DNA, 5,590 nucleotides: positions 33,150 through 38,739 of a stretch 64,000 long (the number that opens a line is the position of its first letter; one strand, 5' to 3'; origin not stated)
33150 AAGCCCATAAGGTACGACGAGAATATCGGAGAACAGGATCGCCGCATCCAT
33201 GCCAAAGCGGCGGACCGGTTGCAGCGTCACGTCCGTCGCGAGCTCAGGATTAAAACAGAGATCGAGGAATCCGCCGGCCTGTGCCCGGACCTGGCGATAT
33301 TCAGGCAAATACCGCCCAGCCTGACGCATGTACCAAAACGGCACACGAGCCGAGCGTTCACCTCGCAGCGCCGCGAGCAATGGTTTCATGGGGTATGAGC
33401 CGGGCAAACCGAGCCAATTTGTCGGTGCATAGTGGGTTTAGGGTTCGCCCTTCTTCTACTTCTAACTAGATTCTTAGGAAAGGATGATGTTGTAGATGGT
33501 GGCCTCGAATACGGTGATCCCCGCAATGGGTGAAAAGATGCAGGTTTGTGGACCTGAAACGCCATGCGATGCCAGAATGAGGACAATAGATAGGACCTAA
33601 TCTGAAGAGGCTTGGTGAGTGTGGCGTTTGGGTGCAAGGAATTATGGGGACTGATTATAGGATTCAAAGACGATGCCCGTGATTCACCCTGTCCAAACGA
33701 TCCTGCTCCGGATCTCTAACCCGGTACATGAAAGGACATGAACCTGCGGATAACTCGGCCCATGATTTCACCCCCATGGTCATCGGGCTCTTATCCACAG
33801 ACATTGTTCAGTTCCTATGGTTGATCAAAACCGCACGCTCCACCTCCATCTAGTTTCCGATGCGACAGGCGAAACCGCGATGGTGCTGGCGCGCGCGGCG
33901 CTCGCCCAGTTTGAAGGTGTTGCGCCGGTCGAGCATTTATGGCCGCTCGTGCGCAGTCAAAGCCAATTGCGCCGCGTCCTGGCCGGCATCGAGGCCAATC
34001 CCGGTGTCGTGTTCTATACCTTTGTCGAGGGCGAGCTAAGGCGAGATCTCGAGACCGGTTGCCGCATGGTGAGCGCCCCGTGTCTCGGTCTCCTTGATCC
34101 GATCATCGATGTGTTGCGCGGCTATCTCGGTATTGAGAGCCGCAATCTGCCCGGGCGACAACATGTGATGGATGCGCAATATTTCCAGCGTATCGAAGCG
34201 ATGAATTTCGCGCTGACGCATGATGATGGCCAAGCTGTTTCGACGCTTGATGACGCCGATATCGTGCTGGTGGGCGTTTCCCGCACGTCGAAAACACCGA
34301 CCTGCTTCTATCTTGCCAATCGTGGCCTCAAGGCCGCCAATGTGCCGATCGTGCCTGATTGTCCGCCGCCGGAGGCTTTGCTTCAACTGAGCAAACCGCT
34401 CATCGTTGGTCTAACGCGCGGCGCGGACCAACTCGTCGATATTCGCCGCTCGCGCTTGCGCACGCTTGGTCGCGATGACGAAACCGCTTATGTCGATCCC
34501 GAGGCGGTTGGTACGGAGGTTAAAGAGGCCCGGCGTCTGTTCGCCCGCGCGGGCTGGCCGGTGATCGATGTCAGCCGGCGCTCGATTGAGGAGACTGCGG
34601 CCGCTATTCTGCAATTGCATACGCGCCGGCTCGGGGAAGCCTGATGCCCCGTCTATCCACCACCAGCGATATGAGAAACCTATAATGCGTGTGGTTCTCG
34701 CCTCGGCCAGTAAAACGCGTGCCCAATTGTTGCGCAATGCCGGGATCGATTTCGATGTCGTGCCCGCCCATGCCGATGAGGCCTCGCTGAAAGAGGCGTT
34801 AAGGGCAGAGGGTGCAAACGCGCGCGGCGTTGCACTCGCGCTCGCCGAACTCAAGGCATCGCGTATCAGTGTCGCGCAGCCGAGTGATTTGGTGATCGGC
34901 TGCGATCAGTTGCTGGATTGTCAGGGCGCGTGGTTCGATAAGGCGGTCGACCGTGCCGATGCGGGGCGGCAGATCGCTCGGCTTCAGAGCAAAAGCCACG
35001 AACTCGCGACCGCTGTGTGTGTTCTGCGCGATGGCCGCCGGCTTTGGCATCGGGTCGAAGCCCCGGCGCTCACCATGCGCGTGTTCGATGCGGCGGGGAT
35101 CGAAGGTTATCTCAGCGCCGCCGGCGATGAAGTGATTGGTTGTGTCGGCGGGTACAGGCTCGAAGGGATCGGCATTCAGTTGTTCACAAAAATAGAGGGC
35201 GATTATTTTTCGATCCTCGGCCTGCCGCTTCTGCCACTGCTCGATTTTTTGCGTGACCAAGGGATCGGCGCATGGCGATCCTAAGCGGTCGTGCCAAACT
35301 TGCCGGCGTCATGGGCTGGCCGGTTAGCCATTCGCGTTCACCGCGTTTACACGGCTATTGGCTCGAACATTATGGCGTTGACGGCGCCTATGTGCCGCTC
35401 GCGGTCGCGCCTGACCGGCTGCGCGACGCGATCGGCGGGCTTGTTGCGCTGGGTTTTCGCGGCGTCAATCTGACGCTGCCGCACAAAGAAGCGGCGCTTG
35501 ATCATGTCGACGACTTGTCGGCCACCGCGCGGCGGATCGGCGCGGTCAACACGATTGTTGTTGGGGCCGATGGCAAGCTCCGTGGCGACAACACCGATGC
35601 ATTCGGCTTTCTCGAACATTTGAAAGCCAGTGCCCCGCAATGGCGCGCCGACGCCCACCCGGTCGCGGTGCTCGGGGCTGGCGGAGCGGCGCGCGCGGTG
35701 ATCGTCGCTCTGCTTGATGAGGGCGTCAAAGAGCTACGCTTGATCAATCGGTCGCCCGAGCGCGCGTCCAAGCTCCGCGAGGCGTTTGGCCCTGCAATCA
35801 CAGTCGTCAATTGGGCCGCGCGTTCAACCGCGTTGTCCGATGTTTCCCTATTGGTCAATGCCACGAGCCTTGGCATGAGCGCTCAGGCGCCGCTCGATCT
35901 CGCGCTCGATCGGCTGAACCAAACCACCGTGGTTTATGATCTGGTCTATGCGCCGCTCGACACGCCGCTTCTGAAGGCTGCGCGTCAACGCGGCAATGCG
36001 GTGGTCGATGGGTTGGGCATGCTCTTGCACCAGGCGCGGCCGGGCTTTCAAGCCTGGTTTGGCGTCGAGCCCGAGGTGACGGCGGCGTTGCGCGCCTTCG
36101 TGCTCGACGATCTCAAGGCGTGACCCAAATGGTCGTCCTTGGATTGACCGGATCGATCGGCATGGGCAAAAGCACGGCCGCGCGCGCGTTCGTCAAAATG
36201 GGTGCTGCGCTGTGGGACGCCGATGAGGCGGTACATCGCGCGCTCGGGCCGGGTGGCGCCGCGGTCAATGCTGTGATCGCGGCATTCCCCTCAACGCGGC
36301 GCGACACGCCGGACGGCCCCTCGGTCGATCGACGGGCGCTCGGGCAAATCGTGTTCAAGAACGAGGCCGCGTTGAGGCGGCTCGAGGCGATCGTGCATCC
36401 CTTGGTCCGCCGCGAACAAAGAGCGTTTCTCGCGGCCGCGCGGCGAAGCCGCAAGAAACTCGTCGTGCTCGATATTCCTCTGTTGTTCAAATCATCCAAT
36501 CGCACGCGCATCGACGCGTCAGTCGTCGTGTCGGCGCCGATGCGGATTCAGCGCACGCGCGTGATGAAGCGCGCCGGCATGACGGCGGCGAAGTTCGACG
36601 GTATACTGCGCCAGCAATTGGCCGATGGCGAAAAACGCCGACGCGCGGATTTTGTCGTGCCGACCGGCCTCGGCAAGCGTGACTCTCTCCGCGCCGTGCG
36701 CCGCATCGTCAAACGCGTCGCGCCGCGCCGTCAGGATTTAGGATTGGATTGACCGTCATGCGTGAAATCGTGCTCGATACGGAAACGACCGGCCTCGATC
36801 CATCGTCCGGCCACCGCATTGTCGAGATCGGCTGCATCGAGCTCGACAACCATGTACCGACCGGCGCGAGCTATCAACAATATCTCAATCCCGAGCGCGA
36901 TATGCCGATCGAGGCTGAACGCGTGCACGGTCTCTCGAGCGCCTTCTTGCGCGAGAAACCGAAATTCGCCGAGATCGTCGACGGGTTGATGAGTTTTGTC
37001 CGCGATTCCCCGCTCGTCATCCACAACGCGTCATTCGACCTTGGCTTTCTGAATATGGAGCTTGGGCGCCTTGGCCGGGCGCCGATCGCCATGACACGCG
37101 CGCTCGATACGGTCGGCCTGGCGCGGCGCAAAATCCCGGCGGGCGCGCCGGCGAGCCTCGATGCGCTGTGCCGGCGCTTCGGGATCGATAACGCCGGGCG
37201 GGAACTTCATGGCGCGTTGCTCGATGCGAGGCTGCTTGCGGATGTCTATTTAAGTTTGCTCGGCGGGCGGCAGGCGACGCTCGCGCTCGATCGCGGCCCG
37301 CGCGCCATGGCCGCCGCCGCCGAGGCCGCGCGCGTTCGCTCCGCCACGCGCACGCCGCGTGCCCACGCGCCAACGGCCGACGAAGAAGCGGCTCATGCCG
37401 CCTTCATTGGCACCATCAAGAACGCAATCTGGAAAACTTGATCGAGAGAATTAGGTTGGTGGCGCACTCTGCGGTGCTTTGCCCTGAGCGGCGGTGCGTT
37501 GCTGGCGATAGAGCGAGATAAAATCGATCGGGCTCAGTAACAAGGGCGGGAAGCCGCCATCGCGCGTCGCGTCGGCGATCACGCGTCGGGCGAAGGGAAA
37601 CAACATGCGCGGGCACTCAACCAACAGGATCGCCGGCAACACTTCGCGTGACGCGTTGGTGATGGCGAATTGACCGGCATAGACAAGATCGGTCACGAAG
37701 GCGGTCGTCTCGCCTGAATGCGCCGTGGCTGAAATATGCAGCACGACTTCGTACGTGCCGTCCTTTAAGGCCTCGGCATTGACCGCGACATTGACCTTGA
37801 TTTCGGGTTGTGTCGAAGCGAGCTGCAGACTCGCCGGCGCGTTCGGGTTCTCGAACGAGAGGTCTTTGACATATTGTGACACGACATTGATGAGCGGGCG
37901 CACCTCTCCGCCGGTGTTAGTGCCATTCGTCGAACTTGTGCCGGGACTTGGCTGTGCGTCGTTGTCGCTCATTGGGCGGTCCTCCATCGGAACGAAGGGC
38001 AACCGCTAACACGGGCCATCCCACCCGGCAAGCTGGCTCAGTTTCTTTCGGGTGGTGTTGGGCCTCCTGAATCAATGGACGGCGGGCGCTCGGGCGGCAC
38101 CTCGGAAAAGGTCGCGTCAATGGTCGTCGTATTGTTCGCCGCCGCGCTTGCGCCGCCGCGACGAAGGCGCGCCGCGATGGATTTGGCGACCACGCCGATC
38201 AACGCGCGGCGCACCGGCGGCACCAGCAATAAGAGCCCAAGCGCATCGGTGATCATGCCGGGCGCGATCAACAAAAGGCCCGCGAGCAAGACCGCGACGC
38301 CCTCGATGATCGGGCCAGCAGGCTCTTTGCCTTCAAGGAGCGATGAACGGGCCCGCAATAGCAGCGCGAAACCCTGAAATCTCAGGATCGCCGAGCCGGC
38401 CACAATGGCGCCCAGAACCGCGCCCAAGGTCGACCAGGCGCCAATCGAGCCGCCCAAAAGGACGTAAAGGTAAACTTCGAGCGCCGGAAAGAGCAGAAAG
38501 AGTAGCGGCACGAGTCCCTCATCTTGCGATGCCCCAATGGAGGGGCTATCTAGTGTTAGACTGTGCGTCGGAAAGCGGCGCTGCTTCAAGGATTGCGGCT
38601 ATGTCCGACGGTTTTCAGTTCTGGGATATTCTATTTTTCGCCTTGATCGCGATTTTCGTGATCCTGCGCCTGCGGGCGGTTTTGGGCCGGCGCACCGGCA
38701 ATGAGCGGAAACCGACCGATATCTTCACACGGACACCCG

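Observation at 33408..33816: Candidate chromosomal origin of replication between hemE and a DUF299 gene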

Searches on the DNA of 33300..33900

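Call 10: search_rna_families(source=window, start=33300, end=33900, threshold=evalue, max_evalue=1)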
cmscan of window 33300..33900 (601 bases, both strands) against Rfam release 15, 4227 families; matches with E-value up to 1: 2.
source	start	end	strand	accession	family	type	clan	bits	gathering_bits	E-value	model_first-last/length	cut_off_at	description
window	33828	33899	-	RF04065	mir-7563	Gene; miRNA;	-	21.7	80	0.12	1-76/76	no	mir-7563 microRNA precursor family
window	33783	33853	-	RF01881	Xist_exon4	Gene; lncRNA;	-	18.5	100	0.13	61-126/126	no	X-chromosome inactivation gene exon 4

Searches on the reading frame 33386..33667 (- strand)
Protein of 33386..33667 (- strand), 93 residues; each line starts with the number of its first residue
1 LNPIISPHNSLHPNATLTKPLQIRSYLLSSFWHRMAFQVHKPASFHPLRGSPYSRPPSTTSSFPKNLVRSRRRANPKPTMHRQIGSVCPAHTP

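Call 62: search_protein_families(library=pfam, max_evalue=0.01, proteins=[window:33386-33667:-])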
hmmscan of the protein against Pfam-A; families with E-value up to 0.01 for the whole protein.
window:33386-33667:- (93 aa): 0 families

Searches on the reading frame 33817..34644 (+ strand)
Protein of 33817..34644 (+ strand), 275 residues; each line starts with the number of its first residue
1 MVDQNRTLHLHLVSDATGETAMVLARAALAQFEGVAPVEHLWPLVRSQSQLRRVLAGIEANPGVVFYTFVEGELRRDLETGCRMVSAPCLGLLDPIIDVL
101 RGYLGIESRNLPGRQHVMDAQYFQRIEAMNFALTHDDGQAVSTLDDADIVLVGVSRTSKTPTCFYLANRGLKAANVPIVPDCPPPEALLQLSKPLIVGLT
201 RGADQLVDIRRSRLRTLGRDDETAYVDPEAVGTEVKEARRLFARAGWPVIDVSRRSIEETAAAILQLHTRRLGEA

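Call 4: search_protein_families(library=ncbifam, proteins=[window:33817-34644:+])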
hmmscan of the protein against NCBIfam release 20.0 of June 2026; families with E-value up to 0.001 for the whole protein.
window:33817-34644:+ (275 aa): 2 families
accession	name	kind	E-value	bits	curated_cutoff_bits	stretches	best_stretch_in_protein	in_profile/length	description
NF003742.0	PRK05339.1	subfamily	9.2e-98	327.1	225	1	5-270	3-265/270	pyruvate, phosphate dikinase/phosphoenolpyruvate synthase regulator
NF049928.1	PEPSynRegPpsR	equivalog_domain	4.3e-49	167.2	350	1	10-267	6-265/272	posphoenolpyruvate synthetase regulatory kinase/phosphorylase PpsR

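Call 22: find_encoding_contigs(protein=window:33817-34644:+, flank=10000, max_places=6)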
Protein window:33817-34644:+ (275 aa): 3 contigs read that carry it; 3 places shown.
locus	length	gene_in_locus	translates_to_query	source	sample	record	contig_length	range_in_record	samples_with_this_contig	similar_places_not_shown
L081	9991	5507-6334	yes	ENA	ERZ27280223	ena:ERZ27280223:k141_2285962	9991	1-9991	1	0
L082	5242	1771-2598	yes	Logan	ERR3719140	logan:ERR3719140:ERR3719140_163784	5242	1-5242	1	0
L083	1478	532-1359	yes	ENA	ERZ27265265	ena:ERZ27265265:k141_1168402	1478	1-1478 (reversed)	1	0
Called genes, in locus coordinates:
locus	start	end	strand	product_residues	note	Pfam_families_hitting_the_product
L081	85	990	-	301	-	PF00892:EamA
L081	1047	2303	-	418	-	PF07498:Rho_N, PF07497:Rho_RNA_bind, PF00006:ATP-synt_ab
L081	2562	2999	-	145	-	PF03653:UPF0093, PF05425:CopD (weak)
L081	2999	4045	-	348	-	PF00762:Ferrochelatase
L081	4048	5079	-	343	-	PF01208:URO-D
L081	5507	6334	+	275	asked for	PF03618:Kinase-PPPase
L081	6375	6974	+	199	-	PF02545:Maf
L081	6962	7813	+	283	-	PF08501:Shikimate_dh_N, PF01488:Shikimate_DH, PF18317:SDH_C (weak)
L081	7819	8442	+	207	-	PF01121:CoaE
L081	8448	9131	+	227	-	PF00929:RNase_T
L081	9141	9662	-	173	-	PF02556:SecB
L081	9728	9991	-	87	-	?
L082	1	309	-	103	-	?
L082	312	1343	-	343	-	PF01208:URO-D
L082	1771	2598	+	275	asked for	PF03618:Kinase-PPPase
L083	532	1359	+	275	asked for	PF03618:Kinase-PPPase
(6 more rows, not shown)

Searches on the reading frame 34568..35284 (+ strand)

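Call 4: search_protein_families(library=ncbifam, proteins=[window:34568-35284:+])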
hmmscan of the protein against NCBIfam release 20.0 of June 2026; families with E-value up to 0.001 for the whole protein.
window:34568-35284:+ (238 aa): 14 families
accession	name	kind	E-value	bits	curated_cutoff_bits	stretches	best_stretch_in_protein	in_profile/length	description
NF002690.0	PRK02478.1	equivalog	1.7e-56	190.9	269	1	41-232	4-195/199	Maf-like protein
TIGR00172.1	maf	subfamily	3e-29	101.9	117.15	1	41-229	4-185/185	Maf family nucleotide pyrophosphatase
NF010941.0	PRK14361.1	equivalog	4.6e-27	94.8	272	1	40-236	6-192/194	Maf-like protein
NF010942.0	PRK14362.1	equivalog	4.9e-24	84.8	290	1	38-233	10-200/210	Maf-like protein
NF010948.0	PRK14368.1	equivalog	1.9e-22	79.6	291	1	41-232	6-190/193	Maf-like protein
NF000867.0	PRK00078.1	equivalog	4.2e-19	68.9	249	1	40-233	1-190/192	Maf-like protein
NF010946.0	PRK14366.1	equivalog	8.5e-18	64.5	284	1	41-222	6-180/195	Maf-like protein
NF010945.0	PRK14365.1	equivalog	9.8e-17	61.2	273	1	40-234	2-190/197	Maf-like protein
NF002401.0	PRK01441.1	equivalog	1e-16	61.2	317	1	41-233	6-197/207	Maf-like protein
NF003403.0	PRK04694.1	equivalog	3.7e-15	56.2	300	1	43-222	3-178/190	Maf-like protein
NF010943.0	PRK14363.1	equivalog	4.1e-15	55.8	273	1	40-232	1-184/204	Maf-like protein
NF003141.0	PRK04056.1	equivalog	5.3e-14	52.3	161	1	42-228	2-180/181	septum formation inhibitor Maf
NF010944.0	PRK14364.1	equivalog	1.5e-12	47.5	311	1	44-226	1-174/181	Maf-like protein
NF010947.0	PRK14367.1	equivalog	1.7e-10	40.4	315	1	44-233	6-193/202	Maf-like protein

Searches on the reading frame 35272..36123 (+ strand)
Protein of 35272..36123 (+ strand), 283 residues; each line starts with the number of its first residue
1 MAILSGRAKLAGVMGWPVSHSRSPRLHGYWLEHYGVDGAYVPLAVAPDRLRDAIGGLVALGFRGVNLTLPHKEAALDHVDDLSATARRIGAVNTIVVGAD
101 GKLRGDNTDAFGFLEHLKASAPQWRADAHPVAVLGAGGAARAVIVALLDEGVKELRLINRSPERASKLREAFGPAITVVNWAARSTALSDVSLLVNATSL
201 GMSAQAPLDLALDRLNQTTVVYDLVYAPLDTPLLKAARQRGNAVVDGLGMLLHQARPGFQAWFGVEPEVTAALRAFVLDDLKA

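Call 4: search_protein_families(library=ncbifam, proteins=[window:35272-36123:+])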
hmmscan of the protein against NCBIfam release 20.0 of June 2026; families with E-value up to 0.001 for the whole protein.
window:35272-36123:+ (283 aa): 19 families
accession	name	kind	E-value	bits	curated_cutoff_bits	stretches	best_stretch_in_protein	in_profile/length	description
NF001312.0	PRK00258.1-4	equivalog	3.1e-114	381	295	1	6-282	7-283/285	shikimate dehydrogenase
NF001319.0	PRK00258.3-3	equivalog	1.4e-74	250.6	252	1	6-276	4-270/279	shikimate dehydrogenase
TIGR00507.1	aroE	equivalog_domain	6.2e-72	242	200.2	1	9-273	1-262/270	shikimate dehydrogenase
NF001314.0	PRK00258.2-2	equivalog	3.9e-66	223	248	1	3-271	2-278/290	shikimate dehydrogenase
NF001310.0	PRK00258.1-2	equivalog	3.5e-62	210.1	221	1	13-275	7-271/279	shikimate dehydrogenase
NF009201.0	PRK12549.1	subfamily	1e-53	182.4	235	1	8-275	7-279/286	shikimate dehydrogenase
NF001311.0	PRK00258.1-3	equivalog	1.1e-53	182.3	235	1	9-274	6-266/279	shikimate dehydrogenase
NF001315.0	PRK00258.2-4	equivalog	4.5e-51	173.7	413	1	4-266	3-269/284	shikimate dehydrogenase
NF009200.0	PRK12548.1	subfamily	1.5e-49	168.9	432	1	4-269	5-280/289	shikimate dehydrogenase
NF001322.0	PRK00258.3-6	equivalog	7.1e-47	160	285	1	9-270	6-257/272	shikimate dehydrogenase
NF001316.0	PRK00258.2-5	equivalog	1.1e-46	159.3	247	1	10-263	3-244/263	shikimate dehydrogenase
NF001313.0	PRK00258.2-1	equivalog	1.6e-45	155.8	431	1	5-267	6-277/290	shikimate dehydrogenase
NF009202.0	PRK12550.1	equivalog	1.4e-41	142.5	306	1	25-271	25-262/272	shikimate 5-dehydrogenase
TIGR01809.1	Shik-DH-AROM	equivalog_domain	6.6e-39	133.7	196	1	9-266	6-272/282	shikimate dehydrogenase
NF009390.0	PRK12749.1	equivalog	1e-38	133.4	349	1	8-265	7-273/288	quinate/shikimate dehydrogenase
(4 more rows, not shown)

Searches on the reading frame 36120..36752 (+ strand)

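Call 4: search_protein_families(library=ncbifam, proteins=[window:36120-36752:+])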
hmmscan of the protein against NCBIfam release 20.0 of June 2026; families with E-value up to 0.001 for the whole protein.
window:36120-36752:+ (210 aa): 2 families
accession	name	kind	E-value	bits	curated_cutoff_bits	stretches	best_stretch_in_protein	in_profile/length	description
NF002879.0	PRK03333.1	equivalog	3.3e-31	108.7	215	1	4-202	1-196/395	dephospho-CoA kinase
TIGR00152.1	TIGR00152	equivalog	3.6e-31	108.5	65.55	1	6-180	1-173/188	dephospho-CoA kinase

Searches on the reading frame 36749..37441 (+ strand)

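Call 4: search_protein_families(library=ncbifam, proteins=[window:36749-37441:+])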
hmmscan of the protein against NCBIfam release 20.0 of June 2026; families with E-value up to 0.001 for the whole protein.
window:36749-37441:+ (230 aa): 27 families (the best 25 are shown)
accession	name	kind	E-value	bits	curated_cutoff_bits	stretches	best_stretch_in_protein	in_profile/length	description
TIGR01406.1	dnaQ_proteo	equivalog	3.2e-80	269.1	222.7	1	5-229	1-230/231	DNA polymerase III subunit epsilon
NF004316.1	PRK05711.1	equivalog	1.2e-77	260.7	196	1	4-229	1-233/234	DNA polymerase III subunit epsilon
TIGR00573.1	dnaq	subfamily_domain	1.8e-41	142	71.5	1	6-177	9-180/217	exonuclease, DNA polymerase III, epsilon subunit family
NF005906.0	PRK07883.1-4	equivalog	2.6e-29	102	495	1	7-172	9-169/563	DEDD exonuclease domain-containing protein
NF005981.0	PRK08074.1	equivalog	1.6e-26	92.6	789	1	5-171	4-166/931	ATP-dependent DNA helicase DinG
NF005836.0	PRK07740.1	equivalog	6.9e-25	87.9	261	1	5-171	60-223/244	hypothetical protein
NF005289.0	PRK06807.1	equivalog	1.6e-23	83.4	335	1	7-169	11-167/313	3'-5' exonuclease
TIGR01407.1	dinG_rel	hypoth_equivalog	1.9e-23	82.6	547.7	1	7-170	3-161/889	putative DnaQ family exonuclease/DinG family helicase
NF001688.0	PRK00448.1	equivalog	2.9e-23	81.4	873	1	7-171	426-585/1445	PolC-type DNA polymerase III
NF005907.0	PRK07883.1-5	equivalog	6.2e-23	81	454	1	7-178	31-198/584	DEDD exonuclease domain-containing protein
NF004719.0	PRK06063.1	equivalog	6.3e-23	81.2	389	1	8-171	20-177/331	DEDDh family exonuclease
TIGR01405.1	polC_Gram_pos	equivalog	9.3e-22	76.6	1043.45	1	7-170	192-350/1211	DNA polymerase III subunit alpha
NF005905.0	PRK07883.1-3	equivalog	2.3e-21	76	508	1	7-172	27-189/581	DEDD exonuclease domain-containing protein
NF004964.0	PRK06310.1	equivalog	2.9e-21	76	236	1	7-170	10-170/250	DNA polymerase III subunit epsilon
NF004963.0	PRK06309.1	equivalog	1.6e-17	63.9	245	1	6-174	4-166/232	DNA polymerase III subunit epsilon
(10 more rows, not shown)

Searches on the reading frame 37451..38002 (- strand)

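Call 16: search_protein_families(library=ncbifam, max_evalue=1e-8, proteins=[window:37451-38002:-])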
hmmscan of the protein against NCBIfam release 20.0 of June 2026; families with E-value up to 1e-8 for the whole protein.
window:37451-38002:- (183 aa): 7 families
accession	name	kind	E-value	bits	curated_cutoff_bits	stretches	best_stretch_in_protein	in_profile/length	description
NF004392.0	PRK05751.1-3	equivalog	4.7e-56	189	143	1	28-178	5-156/160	protein-export chaperone SecB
TIGR00809.1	secB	equivalog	2.5e-42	144.2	102.8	1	33-171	2-139/140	protein-export chaperone SecB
NF004393.0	PRK05751.1-4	equivalog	1.2e-36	125.7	180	1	33-177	12-155/165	protein-export chaperone SecB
NF004394.0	PRK05751.1-5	equivalog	8.4e-36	123.2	181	1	34-179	6-150/156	protein-export chaperone SecB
NF004391.0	PRK05751.1-2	equivalog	2.9e-35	121.4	223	1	33-174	17-158/171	protein-export chaperone SecB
NF004390.0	PRK05751.1-1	equivalog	2.5e-26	92.3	277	1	41-168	14-143/155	protein-export chaperone SecB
NF009590.0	PRK13031.1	equivalog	1e-16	61.6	244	1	35-168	6-139/149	preprotein translocase subunit SecB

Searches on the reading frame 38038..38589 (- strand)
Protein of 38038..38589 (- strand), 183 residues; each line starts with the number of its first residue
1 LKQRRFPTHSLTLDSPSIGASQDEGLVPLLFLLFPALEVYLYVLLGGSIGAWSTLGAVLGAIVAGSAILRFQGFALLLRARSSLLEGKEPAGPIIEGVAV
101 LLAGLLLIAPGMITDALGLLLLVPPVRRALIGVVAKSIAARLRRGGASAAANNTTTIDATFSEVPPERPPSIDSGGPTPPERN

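Call 16: search_protein_families(library=ncbifam, max_evalue=1e-8, proteins=[window:38038-38589:-])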
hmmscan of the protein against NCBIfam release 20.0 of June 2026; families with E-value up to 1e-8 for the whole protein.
window:38038-38589:- (183 aa): 2 families
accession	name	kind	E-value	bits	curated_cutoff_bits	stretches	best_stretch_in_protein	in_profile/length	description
NF008528.1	PRK11463.1-2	subfamily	1.4e-27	95.9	40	1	29-135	2-108/109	FxsA family membrane protein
NF008527.1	PRK11463.1-1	exception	5.5e-16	58.6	150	1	22-148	15-146/191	FxsA family membrane protein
